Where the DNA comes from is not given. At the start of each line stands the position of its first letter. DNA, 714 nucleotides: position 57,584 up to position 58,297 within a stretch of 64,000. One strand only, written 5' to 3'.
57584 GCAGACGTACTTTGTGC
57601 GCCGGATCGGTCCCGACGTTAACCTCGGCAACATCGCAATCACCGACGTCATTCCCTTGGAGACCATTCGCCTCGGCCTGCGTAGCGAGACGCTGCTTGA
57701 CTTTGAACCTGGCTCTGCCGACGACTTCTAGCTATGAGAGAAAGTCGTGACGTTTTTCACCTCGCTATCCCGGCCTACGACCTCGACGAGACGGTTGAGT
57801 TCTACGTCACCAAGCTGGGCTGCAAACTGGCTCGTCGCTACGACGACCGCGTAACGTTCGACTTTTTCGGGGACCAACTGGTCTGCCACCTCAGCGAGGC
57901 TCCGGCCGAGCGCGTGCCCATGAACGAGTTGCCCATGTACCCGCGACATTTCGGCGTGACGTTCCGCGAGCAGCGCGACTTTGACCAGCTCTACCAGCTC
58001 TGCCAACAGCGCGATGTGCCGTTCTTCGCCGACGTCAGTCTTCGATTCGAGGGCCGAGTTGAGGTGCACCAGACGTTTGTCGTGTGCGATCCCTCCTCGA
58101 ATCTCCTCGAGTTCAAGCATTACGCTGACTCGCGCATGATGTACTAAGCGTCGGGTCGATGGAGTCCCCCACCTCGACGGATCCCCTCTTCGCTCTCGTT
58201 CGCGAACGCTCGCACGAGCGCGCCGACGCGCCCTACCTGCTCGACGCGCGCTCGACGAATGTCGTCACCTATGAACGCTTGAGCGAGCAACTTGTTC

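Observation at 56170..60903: Uncharacterised ComA (phosphosulfolactate synthase) - VOC - adenylating enzyme - AT3 acyltransferase cluster, divergent from a histidine phosphatase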

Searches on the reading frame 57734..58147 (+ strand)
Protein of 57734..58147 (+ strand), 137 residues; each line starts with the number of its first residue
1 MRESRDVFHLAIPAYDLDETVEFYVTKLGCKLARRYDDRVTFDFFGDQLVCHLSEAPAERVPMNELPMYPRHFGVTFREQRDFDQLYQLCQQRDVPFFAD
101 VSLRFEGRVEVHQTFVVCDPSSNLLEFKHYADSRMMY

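Call 3: search_protein_families(library=pfam, proteins=[window:57734-58147:+], max_evalue=0.01)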
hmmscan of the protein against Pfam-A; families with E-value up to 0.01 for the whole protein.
window:57734-58147:+ (137 aa): 2 families
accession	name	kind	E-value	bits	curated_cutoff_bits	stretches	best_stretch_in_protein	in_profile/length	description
PF00903.31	Glyoxalase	-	7.9e-11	42.8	20.6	1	8-127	3-121/121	Glyoxalase/Bleomycin resistance protein/Dioxygenase superfamily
PF22677.2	Ble-like_N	-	0.0072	16.5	24.5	0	9-34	4-29/41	Bleomycin resistance protein-like N-terminal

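Call 4: search_protein_families(library=ncbifam, proteins=[window:57734-58147:+], max_evalue=0.01)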
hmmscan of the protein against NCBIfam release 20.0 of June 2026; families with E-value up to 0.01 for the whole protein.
window:57734-58147:+ (137 aa): 4 families
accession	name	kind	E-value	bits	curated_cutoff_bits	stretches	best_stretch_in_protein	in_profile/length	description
NF000221.4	FosA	exception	0.00033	20.6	250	1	7-99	5-93/137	FosA family fosfomycin resistance glutathione transferase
NF000026.1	154989_fosA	exception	0.0014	18.8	275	1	7-98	5-92/141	FosA/FosA2 family fosfomycin resistance glutathione transferase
NF038306.1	fosM_gen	equivalog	0.0063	16.9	255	1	7-101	4-93/137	FosM family fosfomycin resistance protein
NF000496.2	Fos_GSH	equivalog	0.0083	16.2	180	1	7-98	5-92/136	fosfomycin resistance glutathione transferase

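Call 27: search_solved_structures(query=window:57734-58147:+, max_evalue=1, show_alignments=3)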
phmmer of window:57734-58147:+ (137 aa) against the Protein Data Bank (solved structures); distinct sequences matched with E-value up to 1: 16.
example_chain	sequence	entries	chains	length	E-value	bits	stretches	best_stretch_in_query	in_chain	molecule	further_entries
3rri_A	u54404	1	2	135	2.3e-57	196.2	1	1-137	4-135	Glyoxalase/bleomycin resistance protein/dioxygenase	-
4jh1_A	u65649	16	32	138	0.005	20.3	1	7-99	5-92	Metallothiol transferase FosB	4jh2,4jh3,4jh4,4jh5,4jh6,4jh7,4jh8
2c21_A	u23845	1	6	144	0.0056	20.1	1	4-46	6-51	TRYPANOTHIONE-DEPENDENT GLYOXALASE I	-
1npb_A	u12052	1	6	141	0.0061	20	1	7-99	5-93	fosfomycin-resistance protein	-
6bnz_A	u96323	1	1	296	0.011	19.2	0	3-37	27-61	Lactoylglutathione lyase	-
6bnn_A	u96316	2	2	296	0.013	19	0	3-37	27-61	Lactoylglutathione lyase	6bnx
5d7z_A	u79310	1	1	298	0.013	18.9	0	3-37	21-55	Lactoylglutathione lyase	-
4mym_A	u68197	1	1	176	0.021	18.3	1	8-58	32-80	Glyoxalase/bleomycin resistance protein/dioxygenase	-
5f6q_A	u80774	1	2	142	0.084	16.3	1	7-99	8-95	Metallothiol transferase FosB 2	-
4ir0_A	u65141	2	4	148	0.088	16.2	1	7-99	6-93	Metallothiol transferase FosB 2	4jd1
3l7t_A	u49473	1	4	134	0.093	16.2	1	5-37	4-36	Putative uncharacterized protein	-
3zw5_A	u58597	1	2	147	0.51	13.8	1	7-130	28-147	GLYOXALASE DOMAIN-CONTAINING PROTEIN 5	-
3huh_A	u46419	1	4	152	0.53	13.7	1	7-133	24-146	Virulence protein STM3117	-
3ey8_A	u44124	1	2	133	0.54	13.7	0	7-131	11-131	Biphenyl-2,3-diol 1,2-dioxygenase III-related protein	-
4rt5_A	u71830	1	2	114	0.55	13.7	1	6-37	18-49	Glyoxalase/bleomycin resistance protein/dioxygenase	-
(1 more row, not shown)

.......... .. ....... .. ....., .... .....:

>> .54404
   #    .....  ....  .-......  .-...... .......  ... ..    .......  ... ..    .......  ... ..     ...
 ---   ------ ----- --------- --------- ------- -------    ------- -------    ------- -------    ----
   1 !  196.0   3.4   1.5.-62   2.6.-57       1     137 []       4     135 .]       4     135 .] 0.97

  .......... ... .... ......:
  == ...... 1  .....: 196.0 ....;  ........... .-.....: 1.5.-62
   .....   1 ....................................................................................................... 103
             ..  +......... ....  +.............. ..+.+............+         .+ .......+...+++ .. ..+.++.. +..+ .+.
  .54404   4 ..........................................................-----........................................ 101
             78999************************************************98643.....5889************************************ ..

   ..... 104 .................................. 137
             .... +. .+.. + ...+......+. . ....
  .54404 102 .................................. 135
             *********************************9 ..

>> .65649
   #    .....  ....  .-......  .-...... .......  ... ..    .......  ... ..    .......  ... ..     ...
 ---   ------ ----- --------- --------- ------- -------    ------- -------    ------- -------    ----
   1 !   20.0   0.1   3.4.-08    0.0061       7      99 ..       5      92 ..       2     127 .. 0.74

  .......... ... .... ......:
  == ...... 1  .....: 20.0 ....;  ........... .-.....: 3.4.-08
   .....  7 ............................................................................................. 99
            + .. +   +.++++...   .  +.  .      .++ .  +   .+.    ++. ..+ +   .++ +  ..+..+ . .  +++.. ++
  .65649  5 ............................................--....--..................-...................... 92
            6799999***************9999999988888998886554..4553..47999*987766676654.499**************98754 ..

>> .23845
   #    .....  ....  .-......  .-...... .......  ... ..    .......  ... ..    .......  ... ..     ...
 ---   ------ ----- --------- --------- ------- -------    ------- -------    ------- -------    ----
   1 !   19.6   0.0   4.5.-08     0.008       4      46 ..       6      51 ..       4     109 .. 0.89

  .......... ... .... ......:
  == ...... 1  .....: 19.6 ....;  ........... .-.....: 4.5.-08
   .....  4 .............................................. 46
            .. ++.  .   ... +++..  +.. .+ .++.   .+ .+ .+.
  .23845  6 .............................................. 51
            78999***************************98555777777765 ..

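Call 29: find_homologous_proteins(query=window:57734-58147:+)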
Query window:57734-58147:+ (137 aa): 2347 proteins with E <= 0.001 among 2349 candidates; the best 120 are listed.
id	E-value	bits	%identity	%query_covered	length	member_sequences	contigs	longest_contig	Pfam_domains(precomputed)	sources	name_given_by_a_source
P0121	1.5e-88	312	100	100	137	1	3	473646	PF00903.32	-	-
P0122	8.0e-88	310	99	100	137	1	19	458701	PF00903.32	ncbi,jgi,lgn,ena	jgi:uncharacterized protein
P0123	2.2e-87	308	99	100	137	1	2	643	PF00903.32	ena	-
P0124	2.2e-87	308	99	100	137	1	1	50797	PF00903.32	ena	-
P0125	6.2e-86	303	98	100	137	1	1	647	PF00903.32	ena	-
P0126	7.1e-85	300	96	100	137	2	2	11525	PF00903.32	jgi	jgi:extradiol dioxygenase family protein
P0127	9.7e-85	300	96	100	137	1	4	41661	PF00903.32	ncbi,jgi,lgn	ncbi:MAG: VOC family protein [Acidimicrobiales bacterium]|jgi:uncharacterized protein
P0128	1.7e-84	299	96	100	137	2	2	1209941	PF00903.32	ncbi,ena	-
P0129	1.2e-83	296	95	100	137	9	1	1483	PF00903.32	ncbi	-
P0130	4.6e-82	291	92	100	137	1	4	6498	PF00903.32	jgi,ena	jgi:extradiol dioxygenase family protein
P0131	9.9e-82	290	92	100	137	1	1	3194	PF00903.32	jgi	jgi:hypothetical protein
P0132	1.7e-81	289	91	100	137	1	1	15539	PF00903.32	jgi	jgi:extradiol dioxygenase family protein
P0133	2.5e-81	289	91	100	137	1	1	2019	PF00903.32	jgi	jgi:extradiol dioxygenase family protein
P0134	2.5e-81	288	91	100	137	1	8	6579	PF00903.32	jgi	jgi:extradiol dioxygenase family protein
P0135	2.7e-81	288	91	100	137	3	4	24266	PF00903.32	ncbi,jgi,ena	jgi:extradiol dioxygenase family protein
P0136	3.0e-81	288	91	100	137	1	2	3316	PF00903.32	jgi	jgi:extradiol dioxygenase family protein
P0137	3.4e-81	288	91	100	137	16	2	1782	PF00903.32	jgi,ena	jgi:extradiol dioxygenase family protein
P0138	3.9e-81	288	91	100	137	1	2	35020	PF00903.32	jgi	jgi:extradiol dioxygenase family protein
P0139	4.8e-81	288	92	100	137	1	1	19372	PF00903.32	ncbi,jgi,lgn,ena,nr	ncbi:MAG TPA: VOC family protein [Acidimicrobiales bacterium]|nr:VOC family protein [Acidimicrobiale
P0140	5.3e-81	287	91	100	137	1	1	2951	PF00903.32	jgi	jgi:extradiol dioxygenase family protein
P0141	5.7e-81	287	91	100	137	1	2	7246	PF00903.32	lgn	-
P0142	6.3e-81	287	91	100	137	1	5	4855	PF00903.32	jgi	jgi:uncharacterized protein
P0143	6.4e-81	287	91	100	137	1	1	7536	PF00903.32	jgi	jgi:uncharacterized protein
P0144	6.8e-81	287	91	100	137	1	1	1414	PF00903.32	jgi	jgi:uncharacterized protein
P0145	7.2e-81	287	91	100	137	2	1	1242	PF00903.32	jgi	jgi:uncharacterized protein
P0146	8.7e-81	287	91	100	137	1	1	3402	PF00903.32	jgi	jgi:hypothetical protein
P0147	1.4e-80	286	90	100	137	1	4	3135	PF00903.32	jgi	jgi:extradiol dioxygenase family protein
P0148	1.5e-80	286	91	100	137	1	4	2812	PF00903.32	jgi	jgi:uncharacterized protein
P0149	1.5e-80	286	90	100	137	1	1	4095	PF00903.32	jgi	jgi:uncharacterized protein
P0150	2.6e-80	285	90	100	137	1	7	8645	PF00903.32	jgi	jgi:extradiol dioxygenase family protein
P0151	3.0e-80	285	91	100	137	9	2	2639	PF00903.32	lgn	-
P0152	3.7e-80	285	90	100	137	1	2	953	PF00903.32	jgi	jgi:uncharacterized protein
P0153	4.0e-80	285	91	100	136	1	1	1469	PF00903.32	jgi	-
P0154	5.1e-80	284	90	100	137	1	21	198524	PF00903.32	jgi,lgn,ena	jgi:extradiol dioxygenase family protein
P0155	6.4e-80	284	90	100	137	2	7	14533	PF00903.32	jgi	jgi:extradiol dioxygenase family protein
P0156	8.8e-80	283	90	100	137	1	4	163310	PF00903.32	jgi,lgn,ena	jgi:extradiol dioxygenase family protein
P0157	1.2e-79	283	91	100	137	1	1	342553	PF00903.32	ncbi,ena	-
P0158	1.6e-79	283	90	100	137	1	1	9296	PF00903.32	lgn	-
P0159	2.0e-79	282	88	100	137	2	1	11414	PF00903.32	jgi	jgi:extradiol dioxygenase family protein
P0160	2.0e-79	282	89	100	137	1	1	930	PF00903.32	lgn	-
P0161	2.5e-79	282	89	100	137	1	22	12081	PF00903.32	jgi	jgi:extradiol dioxygenase family protein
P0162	3.0e-79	282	88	100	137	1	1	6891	PF00903.32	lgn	-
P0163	4.7e-79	281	90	100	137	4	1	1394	PF00903.32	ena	-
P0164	5.4e-79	281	88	100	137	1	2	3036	PF00903.32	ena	-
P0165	1.1e-78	280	90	100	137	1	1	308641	PF00903.32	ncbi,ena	-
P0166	2.3e-78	279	88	100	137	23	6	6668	PF00903.32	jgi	jgi:extradiol dioxygenase family protein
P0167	2.9e-78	279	88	100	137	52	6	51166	PF00903.32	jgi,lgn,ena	jgi:extradiol dioxygenase family protein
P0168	4.2e-78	278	88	100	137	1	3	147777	PF00903.32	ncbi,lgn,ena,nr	ncbi:MAG TPA: VOC family protein [Acidimicrobiales bacterium]|nr:VOC family protein [Acidimicrobiale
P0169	7.1e-78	277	85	100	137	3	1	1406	PF00903.32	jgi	jgi:extradiol dioxygenase family protein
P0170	8.9e-78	277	88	100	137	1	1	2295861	PF00903.32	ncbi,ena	-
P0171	9.7e-78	277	87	100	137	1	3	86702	PF00903.32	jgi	-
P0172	1.1e-77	277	87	100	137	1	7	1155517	PF00903.32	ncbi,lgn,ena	ncbi:MAG: VOC family protein [Acidimicrobiales bacterium]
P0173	1.1e-77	277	86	100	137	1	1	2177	PF00903.32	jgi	jgi:extradiol dioxygenase family protein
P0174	2.7e-77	275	86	100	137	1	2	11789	PF00903.32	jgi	jgi:extradiol dioxygenase family protein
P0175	3.2e-77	275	85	100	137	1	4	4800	PF00903.32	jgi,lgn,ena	jgi:uncharacterized protein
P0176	4.3e-77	275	85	100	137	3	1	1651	PF00903.32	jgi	jgi:extradiol dioxygenase family protein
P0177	4.9e-77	275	84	100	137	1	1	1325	PF00903.32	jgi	jgi:extradiol dioxygenase family protein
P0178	5.0e-77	275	85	100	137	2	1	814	PF00903.32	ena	-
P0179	5.5e-77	274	85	100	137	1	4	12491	PF00903.32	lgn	-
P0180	5.9e-77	274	85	100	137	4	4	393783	PF00903.32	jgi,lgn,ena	jgi:extradiol dioxygenase family protein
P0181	6.9e-77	274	85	100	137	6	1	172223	PF00903.32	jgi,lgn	jgi:hypothetical protein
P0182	6.9e-77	274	87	100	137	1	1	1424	PF00903.32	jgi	jgi:extradiol dioxygenase family protein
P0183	9.3e-77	274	88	100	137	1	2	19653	PF00903.32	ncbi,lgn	ncbi:MAG: VOC family protein [Acidimicrobiales bacterium]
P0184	1.3e-76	273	85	100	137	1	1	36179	PF00903.32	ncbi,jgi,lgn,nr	ncbi:MAG TPA: VOC family protein [Acidimicrobiales bacterium]|jgi:hypothetical protein|nr:VOC family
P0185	1.4e-76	273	85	100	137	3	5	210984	PF00903.32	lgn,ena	-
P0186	1.8e-76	273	85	100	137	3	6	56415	PF00903.32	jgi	jgi:extradiol dioxygenase family protein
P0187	3.6e-76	272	87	100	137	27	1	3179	PF00903.32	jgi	jgi:hypothetical protein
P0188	4.9e-76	271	85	100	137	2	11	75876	PF00903.32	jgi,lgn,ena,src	-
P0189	5.4e-76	271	85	100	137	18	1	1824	PF00903.32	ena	-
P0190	7.1e-76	271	85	100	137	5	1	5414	PF00903.32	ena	-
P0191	7.3e-76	271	85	100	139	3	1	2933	PF00903.32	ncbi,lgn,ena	-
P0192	7.5e-76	271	85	100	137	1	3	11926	PF00903.32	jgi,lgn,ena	jgi:extradiol dioxygenase family protein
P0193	8.1e-76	271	85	100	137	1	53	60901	PF00903.32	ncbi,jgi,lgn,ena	jgi:hypothetical protein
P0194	8.6e-76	271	85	100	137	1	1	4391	PF00903.32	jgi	-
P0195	1.0e-75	270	84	100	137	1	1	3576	PF00903.32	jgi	jgi:extradiol dioxygenase family protein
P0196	1.1e-75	270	85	100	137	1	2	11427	PF00903.32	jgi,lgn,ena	-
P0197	1.5e-75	270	85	100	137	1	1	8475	PF00903.32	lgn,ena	-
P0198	1.9e-75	269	84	100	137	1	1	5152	PF00903.32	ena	-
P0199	1.9e-75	269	85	100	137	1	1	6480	PF00903.32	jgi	jgi:extradiol dioxygenase family protein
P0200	2.2e-75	269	84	100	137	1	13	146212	PF00903.32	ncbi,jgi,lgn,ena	jgi:extradiol dioxygenase family protein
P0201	2.6e-75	269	85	100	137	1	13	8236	PF00903.32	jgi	jgi:extradiol dioxygenase family protein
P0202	2.7e-75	269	85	100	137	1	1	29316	PF00903.32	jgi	jgi:extradiol dioxygenase family protein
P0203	3.1e-75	269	87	100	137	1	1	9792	PF00903.32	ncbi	-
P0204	3.5e-75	269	85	100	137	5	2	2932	PF00903.32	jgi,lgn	jgi:extradiol dioxygenase family protein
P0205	3.8e-75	268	83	100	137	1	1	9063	PF00903.32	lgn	-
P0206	4.0e-75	268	85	100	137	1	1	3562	PF00903.32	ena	-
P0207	4.2e-75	268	84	100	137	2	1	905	PF00903.32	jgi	jgi:uncharacterized protein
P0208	4.6e-75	268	85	100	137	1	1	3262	PF00903.32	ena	-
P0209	4.9e-75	268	83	100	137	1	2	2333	PF00903.32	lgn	-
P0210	5.0e-75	268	85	100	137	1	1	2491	PF00903.32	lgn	-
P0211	6.5e-75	268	85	100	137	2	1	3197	PF00903.32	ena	-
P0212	7.1e-75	268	83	100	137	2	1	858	PF00903.32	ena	-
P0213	7.7e-75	267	82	100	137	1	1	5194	PF00903.32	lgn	-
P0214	8.3e-75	267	83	100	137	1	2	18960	PF00903.32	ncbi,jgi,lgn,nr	ncbi:MAG TPA: VOC family protein [Acidimicrobiales bacterium]|jgi:hypothetical protein|nr:VOC family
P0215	1.2e-74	267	84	100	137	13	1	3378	PF00903.32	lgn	-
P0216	1.3e-74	267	84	100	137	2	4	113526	PF00903.32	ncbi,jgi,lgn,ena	jgi:extradiol dioxygenase family protein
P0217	1.4e-74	267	85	100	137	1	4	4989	PF00903.32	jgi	jgi:uncharacterized protein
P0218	1.9e-74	266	83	100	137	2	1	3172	PF00903.32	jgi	jgi:extradiol dioxygenase family protein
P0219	2.1e-74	266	85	100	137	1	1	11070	PF00903.32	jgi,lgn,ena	-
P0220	2.2e-74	266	82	100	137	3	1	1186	PF00903.32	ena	-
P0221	2.3e-74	266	91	93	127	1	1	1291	PF00903.32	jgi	jgi:extradiol dioxygenase family protein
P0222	2.4e-74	266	85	100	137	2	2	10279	PF00903.32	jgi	jgi:extradiol dioxygenase family protein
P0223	2.9e-74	266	82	100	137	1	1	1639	PF00903.32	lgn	-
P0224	3.1e-74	265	83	100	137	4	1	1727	PF00903.32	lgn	-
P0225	3.3e-74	265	84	100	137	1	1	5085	PF00903.32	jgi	jgi:extradiol dioxygenase family protein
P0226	3.3e-74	265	84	100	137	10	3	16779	PF00903.32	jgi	jgi:extradiol dioxygenase family protein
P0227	3.7e-74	265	84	100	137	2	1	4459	PF00903.32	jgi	jgi:uncharacterized protein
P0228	3.7e-74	265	82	100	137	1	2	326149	PF00903.32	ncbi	ncbi:MAG: VOC family protein [Acidimicrobiales bacterium]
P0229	3.9e-74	265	83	100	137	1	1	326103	PF00903.32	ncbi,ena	-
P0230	4.0e-74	265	82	100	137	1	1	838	PF00903.32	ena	-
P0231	4.8e-74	265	84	100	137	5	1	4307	PF00903.32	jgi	-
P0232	6.2e-74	265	85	100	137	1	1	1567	PF00903.32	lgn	-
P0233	1.0e-73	264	84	100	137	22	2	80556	PF00903.32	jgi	jgi:extradiol dioxygenase family protein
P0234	1.1e-73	264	84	100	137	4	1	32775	PF00903.32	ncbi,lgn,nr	ncbi:MAG: Glyoxalase/bleomycin resistance protein/dioxygenase [Acidimicrobiaceae bacterium]|nr:Glyox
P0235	1.2e-73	264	84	100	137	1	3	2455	PF00903.32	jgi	jgi:uncharacterized protein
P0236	1.5e-73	263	82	100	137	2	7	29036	PF00903.32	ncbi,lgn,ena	-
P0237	1.8e-73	263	82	100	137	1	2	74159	PF00903.32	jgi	jgi:extradiol dioxygenase family protein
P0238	1.8e-73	263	83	100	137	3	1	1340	PF00903.32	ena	-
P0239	2.0e-73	263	83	100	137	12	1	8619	PF00903.32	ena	-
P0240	2.0e-73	263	81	100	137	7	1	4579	PF00903.32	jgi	jgi:extradiol dioxygenase family protein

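Call 30: search_dna_similar(query=window:57734-58147:+, collection=plasmids, mode=protein, max_evalue=1e-10, max_rows=30)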
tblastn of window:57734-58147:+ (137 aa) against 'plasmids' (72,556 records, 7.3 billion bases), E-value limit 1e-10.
Records with a match: 109; places in all: 111; records where one place covers at least 80% of the query: 109.
Best place of each record, by identity: <60% 109.
By first word of the organism name: Ralstonia 35; Agrobacterium 20; Azospirillum 11; Shinella 4; Pantoea 4; Cupriavidus 4; Comamonas 3; Caballeronia 3; Alloyangia 2; Thioclava 2; and 17 more.
By predicted mobility (MOB-suite, as given by PLSDB): non-mobilizable 76; conjugative 17; mobilizable 16.
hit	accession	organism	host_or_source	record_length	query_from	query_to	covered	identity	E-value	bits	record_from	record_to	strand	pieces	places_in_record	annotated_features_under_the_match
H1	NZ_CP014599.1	Salipiger sp. CCB-MM3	mangrove soil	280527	2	132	96%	38.8%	2e-15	78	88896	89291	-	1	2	VOC family protein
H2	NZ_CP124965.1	Agrobacterium tumefaciens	lilac,cell culture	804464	3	132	95%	37.6%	1e-12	71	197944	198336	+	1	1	VOC family protein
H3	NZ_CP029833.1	Azospirillum ramasamyi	single cell,Cow dung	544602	8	137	95%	37.0%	1e-18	87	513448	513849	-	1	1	VOC family protein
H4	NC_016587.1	Azospirillum lipoferum 4B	-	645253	8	137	95%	37.0%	2e-18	87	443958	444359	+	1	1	VOC family protein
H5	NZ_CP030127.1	Indioceanicola profundi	sediment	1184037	3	137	99%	35.7%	2e-14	75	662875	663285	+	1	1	none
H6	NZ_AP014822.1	Geminocystis sp. NIES-3709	-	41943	7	137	96%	36.6%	3e-22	98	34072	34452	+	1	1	VOC family protein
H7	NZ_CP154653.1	Alloyangia pacifica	-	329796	5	132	93%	37.4%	1e-12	71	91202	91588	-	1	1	VOC family protein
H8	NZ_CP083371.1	Ensifer canadensis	Melilotus albus,Cell Culture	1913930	5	128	91%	38.6%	3e-12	69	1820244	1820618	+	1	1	none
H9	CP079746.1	Comamonas aquatica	cell culture,water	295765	8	137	95%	36.6%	1e-13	74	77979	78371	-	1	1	VOC family protein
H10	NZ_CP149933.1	Thioclava sp. GXIMD2076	pure culture,conch meat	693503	5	132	93%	37.1%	3e-13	72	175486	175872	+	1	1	VOC family protein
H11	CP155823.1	Thioclava sp. 'Guangxiensis'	Bruguiera gymnorhiza,pure ...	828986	5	132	93%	37.1%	3e-13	72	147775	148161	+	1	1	VOC family protein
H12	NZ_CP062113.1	Aminobacter sp. SR38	bacterial pure culture,soil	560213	5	132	93%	37.1%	3e-11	67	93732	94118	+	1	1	VOC family protein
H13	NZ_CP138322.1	Agrobacterium fabrum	Blueberry,Crown gall tissues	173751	5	132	93%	36.6%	4e-12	69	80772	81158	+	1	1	VOC family protein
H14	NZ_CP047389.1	Agrobacterium sp. CGMCC 11546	whole organism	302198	5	132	93%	36.6%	4e-12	69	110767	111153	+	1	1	VOC family protein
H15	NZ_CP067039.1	Agrobacterium fabrum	-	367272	5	132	93%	36.6%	4e-12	69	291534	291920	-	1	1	VOC family protein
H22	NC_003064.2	Agrobacterium fabrum str. C58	-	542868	5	132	93%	36.6%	4e-12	69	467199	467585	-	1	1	VOC family protein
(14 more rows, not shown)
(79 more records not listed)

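Call 31: get_annotated_region(hit=H6, flank=6000)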
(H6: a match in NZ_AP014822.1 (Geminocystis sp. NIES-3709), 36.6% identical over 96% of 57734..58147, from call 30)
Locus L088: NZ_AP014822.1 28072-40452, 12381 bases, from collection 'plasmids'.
description: Geminocystis sp. NIES-3709 plasmid pGM3709_01, complete sequence
organism: Geminocystis sp. NIES-3709 (NCBI taxid 1617448)
taxonomy: Bacteria; Cyanobacteriota; Cyanophyceae; Chroococcales; Geminocystaceae; Geminocystis; Geminocystis sp. NIES-3709
host: -; source: -; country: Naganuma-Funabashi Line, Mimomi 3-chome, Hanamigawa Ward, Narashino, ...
typing (MOB-suite, as given by PLSDB): non-mobilizable
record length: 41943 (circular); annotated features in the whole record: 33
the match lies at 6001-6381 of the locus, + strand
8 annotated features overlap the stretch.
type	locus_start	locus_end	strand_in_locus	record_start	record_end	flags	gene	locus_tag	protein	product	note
CDS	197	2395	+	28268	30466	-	-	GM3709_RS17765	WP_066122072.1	hypothetical protein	-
CDS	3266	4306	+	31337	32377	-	-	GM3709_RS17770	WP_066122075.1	TauD/TfdA family dioxygenase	-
CDS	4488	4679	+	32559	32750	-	-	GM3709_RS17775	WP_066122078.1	hypothetical protein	-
CDS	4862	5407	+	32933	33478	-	-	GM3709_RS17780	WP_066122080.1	YbaK/EbsC family protein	-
CDS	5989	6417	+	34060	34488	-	-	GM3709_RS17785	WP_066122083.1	VOC family protein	-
CDS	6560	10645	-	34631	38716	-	-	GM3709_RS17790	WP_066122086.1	translation initiation factor IF-2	-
CDS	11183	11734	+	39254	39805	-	-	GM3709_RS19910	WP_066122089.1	hypothetical protein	-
CDS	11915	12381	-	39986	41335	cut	-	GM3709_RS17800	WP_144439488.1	hypothetical protein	-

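Call 32: get_annotated_region(hit=H22, flank=6000)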
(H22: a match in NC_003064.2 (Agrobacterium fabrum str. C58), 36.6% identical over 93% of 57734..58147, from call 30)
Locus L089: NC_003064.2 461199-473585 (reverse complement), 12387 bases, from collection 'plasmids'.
description: Agrobacterium fabrum str. C58 plasmid At, complete sequence
organism: Agrobacterium fabrum str. C58 (NCBI taxid 176299)
taxonomy: Bacteria; Pseudomonadota; Alphaproteobacteria; Hyphomicrobiales; Rhizobiaceae; Agrobacterium; Agrobacterium fabrum; Agrobacterium fabrum str. C58
host: -; source: -; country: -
typing (MOB-suite, as given by PLSDB): conjugative; relaxase MOBQ; mating-pair formation MPF_T
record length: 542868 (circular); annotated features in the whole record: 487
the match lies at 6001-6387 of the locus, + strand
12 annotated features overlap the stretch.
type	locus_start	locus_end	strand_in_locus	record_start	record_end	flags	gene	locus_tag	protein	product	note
CDS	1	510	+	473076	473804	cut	-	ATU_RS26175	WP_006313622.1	amino acid ABC transporter permease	GO:0006865 - amino acid transport [Evidence IEA]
CDS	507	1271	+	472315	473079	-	-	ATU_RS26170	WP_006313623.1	amino acid ABC transporter ATP-binding protein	-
CDS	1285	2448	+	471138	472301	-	-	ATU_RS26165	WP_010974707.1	M20 family metallopeptidase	-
CDS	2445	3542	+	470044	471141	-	-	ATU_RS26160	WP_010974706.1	mandelate racemase/muconate lactonizing enzyme family protein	-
CDS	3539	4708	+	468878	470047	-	-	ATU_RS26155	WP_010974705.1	Xaa-Pro peptidase family protein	GO:0006508 - proteolysis [Evidence IEA]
CDS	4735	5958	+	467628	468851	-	-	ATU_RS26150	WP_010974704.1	CTP synthase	-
CDS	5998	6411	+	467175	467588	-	-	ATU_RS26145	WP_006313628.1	VOC family protein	-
CDS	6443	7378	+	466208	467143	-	-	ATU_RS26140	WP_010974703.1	glyoxylate/hydroxypyruvate reductase A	-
CDS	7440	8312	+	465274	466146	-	-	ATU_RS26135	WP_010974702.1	D-amino-acid transaminase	-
CDS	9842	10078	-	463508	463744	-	-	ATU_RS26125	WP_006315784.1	hypothetical protein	-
CDS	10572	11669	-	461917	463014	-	dinB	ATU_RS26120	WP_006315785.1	DNA polymerase IV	GO:0006281 - DNA repair [Evidence IEA]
CDS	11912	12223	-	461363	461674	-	-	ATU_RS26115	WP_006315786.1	hypothetical protein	-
